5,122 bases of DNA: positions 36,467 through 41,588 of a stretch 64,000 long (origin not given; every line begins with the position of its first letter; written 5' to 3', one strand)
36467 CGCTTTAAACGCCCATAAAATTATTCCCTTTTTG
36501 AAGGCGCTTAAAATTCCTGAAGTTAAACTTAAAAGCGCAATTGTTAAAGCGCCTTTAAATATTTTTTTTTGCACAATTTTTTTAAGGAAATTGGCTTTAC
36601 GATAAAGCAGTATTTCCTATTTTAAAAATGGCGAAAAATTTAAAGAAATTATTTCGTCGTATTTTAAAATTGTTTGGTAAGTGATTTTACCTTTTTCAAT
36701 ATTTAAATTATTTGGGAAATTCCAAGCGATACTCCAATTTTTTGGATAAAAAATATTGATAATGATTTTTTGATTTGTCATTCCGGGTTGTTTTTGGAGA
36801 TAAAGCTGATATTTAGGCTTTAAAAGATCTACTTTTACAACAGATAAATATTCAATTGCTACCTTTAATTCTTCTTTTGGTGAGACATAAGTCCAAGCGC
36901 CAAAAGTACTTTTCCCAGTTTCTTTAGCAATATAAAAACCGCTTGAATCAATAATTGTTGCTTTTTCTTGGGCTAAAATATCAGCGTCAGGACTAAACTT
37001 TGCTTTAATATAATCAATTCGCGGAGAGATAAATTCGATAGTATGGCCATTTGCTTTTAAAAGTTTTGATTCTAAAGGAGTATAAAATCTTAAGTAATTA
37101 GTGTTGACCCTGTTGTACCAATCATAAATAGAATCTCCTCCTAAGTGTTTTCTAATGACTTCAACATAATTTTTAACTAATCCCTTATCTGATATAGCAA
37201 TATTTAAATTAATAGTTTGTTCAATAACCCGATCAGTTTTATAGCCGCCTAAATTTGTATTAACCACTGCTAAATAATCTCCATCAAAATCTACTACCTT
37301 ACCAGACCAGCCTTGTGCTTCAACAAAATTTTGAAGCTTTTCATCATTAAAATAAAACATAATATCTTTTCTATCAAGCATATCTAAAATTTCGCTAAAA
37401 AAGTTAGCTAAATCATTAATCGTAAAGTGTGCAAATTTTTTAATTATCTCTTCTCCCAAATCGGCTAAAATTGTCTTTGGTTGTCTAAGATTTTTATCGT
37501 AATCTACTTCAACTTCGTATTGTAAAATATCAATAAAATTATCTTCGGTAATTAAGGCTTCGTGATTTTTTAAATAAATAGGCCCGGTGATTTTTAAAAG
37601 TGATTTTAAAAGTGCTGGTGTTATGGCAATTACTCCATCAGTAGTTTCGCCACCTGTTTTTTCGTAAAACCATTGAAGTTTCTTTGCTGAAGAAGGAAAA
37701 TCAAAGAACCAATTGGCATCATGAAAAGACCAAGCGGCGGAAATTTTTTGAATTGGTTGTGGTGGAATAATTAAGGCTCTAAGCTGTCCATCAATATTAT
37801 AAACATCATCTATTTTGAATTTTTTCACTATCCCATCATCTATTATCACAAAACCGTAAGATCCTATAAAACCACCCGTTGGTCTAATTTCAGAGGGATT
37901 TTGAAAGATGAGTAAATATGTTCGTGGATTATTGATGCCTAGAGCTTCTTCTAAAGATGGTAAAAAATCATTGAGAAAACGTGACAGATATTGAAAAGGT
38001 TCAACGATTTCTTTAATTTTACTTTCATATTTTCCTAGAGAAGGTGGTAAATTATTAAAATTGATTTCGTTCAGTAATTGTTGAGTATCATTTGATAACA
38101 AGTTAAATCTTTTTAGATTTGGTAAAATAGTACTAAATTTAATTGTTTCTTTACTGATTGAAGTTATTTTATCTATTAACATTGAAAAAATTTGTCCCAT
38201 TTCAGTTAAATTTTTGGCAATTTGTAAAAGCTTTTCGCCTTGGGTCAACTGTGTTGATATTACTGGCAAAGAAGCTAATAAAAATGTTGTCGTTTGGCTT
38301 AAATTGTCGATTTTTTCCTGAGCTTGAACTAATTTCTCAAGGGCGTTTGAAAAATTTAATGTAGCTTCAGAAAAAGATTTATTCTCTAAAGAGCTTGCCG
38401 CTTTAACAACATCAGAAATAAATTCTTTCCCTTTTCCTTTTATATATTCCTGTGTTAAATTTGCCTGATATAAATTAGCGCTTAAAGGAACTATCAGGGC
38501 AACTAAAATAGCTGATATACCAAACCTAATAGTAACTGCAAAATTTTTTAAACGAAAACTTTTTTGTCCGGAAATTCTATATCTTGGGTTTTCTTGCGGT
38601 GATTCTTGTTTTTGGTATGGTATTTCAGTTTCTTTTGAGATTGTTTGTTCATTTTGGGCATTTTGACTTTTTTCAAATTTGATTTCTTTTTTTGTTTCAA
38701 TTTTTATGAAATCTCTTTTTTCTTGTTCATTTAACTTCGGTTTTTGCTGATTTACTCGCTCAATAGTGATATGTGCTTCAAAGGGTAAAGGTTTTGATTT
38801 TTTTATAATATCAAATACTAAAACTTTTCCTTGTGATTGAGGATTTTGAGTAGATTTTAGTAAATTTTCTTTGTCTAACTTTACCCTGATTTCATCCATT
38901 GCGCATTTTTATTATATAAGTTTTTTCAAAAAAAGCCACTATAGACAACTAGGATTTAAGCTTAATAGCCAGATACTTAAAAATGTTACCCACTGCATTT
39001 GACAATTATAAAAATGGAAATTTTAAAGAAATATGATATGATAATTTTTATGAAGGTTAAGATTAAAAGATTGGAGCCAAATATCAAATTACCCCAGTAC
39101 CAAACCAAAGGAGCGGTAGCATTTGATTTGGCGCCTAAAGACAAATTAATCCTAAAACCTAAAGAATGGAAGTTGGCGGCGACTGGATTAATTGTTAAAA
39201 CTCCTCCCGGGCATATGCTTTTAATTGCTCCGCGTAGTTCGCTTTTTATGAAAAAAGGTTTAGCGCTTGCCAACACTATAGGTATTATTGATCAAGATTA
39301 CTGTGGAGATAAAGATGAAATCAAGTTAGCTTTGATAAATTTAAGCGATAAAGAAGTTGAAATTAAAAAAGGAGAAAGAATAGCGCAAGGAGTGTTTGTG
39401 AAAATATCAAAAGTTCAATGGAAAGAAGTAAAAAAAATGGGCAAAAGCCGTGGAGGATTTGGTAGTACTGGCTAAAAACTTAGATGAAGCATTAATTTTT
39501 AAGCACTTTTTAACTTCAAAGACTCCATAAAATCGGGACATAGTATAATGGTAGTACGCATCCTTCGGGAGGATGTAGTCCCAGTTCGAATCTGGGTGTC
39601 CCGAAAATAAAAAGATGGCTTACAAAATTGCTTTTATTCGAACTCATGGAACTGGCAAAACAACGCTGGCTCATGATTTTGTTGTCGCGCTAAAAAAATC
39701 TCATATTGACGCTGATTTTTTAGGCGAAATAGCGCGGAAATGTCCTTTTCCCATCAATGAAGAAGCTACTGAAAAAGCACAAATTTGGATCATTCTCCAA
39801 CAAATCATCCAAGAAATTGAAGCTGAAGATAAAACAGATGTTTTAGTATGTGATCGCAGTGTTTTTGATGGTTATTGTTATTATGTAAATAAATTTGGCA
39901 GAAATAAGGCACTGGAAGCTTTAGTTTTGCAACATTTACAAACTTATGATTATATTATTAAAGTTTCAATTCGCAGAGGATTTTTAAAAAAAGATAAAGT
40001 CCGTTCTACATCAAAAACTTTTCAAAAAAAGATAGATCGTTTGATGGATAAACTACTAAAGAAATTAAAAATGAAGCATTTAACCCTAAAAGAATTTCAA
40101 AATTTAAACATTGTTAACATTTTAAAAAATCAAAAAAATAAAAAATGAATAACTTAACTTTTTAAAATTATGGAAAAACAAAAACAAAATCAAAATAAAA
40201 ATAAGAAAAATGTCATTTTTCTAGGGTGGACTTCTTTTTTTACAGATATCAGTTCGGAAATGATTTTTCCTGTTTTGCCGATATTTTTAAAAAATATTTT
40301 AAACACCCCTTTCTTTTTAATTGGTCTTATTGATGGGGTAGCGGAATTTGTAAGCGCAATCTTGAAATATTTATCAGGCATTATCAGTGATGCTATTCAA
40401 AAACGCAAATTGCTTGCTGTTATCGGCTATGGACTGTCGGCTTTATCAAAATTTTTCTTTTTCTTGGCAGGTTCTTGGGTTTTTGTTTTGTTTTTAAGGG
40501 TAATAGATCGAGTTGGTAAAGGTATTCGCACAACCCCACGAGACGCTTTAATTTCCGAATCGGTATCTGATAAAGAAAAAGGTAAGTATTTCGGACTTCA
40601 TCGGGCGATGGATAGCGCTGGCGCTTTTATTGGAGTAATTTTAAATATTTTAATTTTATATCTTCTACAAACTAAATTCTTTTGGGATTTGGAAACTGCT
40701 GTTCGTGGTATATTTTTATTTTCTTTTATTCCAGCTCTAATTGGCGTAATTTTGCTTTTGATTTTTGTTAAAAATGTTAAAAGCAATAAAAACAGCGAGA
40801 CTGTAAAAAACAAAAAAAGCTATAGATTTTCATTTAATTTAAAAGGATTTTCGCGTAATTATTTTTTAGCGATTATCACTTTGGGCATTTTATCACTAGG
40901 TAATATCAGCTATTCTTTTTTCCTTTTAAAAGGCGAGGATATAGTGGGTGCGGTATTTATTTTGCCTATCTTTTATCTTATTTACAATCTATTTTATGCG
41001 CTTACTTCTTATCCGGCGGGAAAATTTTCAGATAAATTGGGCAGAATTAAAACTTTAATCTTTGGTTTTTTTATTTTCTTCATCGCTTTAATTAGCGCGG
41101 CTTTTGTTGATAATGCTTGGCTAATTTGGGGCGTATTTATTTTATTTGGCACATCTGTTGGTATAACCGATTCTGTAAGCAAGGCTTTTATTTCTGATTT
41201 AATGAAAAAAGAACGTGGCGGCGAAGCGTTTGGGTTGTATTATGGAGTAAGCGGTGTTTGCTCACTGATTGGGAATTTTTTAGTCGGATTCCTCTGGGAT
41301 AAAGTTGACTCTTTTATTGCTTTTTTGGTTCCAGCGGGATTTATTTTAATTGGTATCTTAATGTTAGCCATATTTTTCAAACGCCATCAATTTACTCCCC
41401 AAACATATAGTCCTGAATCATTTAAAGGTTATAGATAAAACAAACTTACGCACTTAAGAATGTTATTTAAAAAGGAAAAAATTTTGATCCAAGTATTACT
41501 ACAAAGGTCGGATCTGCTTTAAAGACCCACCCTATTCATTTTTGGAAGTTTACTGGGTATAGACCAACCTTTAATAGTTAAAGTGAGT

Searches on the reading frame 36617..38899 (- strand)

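Call 50: search_protein_families(library=pfam, proteins=[window:36617-38899:-], max_evalue=0.0001)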
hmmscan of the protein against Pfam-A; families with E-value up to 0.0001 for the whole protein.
window:36617-38899:- (760 aa): 1 family
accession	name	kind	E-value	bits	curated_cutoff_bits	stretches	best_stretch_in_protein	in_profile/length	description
PF13196.11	DUF4012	-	5.7e-30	105.2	28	1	324-462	2-142/144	Protein of unknown function (DUF4012)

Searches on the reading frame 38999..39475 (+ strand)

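Call 50: search_protein_families(library=pfam, proteins=[window:38999-39475:+], max_evalue=0.0001)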
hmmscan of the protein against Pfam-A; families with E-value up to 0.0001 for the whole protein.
window:38999-39475:+ (158 aa): 2 families
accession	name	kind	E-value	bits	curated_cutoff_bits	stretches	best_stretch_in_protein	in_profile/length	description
PF00692.24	dUTPase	-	1.6e-23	83.4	22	1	28-158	2-129/129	dUTPase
PF22769.1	DCD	-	4.7e-09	36.9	27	1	45-134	66-151/153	dCTP deaminase-like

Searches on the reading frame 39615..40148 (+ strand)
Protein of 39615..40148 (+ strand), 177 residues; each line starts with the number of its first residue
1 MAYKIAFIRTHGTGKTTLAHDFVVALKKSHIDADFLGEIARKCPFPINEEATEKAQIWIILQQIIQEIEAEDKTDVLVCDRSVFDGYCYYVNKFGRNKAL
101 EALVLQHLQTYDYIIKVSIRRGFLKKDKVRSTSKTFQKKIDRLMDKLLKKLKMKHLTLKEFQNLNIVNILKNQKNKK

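Call 50: search_protein_families(library=pfam, proteins=[window:39615-40148:+], max_evalue=0.0001)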
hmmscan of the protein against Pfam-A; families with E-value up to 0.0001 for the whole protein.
window:39615-40148:+ (177 aa): 1 family
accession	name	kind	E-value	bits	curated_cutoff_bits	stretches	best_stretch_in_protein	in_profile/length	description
PF13521.12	AAA_28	-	2e-10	41.6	27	1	4-156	1-154/164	AAA domain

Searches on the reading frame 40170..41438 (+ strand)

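Call 50: search_protein_families(library=pfam, proteins=[window:40170-41438:+], max_evalue=0.0001)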
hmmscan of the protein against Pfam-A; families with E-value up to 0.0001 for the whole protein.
window:40170-41438:+ (422 aa): 4 families
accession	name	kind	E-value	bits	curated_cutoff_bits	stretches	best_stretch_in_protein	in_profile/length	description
PF07690.21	MFS_1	-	2.6e-47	161.9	33.4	2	21-252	4-225/347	Major Facilitator Superfamily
PF12832.13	MFS_1_like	-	1.2e-11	44.8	25.2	1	32-386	18-372/373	MFS_1 like family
PF00083.30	Sugar_tr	-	8.9e-07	28.6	22.3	0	177-347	6-133/452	Sugar (and other) transporter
PF03092.22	BT1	-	3.6e-05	23.1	22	1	306-408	73-179/432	BT1 family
